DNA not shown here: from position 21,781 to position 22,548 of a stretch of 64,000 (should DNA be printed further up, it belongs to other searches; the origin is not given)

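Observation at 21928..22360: DNA MTase fused to a catalytically dead staphylococcal-nuclease-like domain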

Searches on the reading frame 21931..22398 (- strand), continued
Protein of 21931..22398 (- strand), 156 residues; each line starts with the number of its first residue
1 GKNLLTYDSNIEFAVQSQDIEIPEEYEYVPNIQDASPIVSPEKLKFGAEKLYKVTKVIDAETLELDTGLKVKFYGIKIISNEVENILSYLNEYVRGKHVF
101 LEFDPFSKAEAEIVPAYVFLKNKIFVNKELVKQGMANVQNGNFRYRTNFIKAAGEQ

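Call 67: find_encoding_contigs(protein=P0256, flank=3000, max_places=3)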
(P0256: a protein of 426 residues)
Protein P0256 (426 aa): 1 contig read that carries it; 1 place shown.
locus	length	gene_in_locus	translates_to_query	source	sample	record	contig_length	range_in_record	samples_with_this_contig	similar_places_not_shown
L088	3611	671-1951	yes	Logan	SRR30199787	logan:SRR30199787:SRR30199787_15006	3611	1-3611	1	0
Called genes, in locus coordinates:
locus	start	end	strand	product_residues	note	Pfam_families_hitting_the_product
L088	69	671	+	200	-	PF05685:Uma2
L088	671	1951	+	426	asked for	PF01555:N6_N4_Mtase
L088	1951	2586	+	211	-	PF09568:RE_MjaI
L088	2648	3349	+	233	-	PF01987:AIM24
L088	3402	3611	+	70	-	?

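Call 68: find_encoding_contigs(protein=P0183, flank=3000, max_places=3)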
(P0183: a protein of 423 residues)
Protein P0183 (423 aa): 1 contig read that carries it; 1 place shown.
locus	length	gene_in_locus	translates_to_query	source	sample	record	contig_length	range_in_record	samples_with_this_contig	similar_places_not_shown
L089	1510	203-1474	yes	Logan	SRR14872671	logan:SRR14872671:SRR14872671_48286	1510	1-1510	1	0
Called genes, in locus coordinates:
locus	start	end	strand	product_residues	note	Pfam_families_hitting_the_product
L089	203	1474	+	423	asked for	PF01555:N6_N4_Mtase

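Call 69: find_encoding_contigs(protein=P0266, flank=3000, max_places=3)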
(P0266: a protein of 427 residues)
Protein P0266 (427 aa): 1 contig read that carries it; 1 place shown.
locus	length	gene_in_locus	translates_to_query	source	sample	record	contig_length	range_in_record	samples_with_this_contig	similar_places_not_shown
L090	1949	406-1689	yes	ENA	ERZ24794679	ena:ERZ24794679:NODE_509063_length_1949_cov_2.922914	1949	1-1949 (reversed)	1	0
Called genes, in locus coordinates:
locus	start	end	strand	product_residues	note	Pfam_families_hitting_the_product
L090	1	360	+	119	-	?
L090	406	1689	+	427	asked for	PF01555:N6_N4_Mtase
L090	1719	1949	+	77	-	?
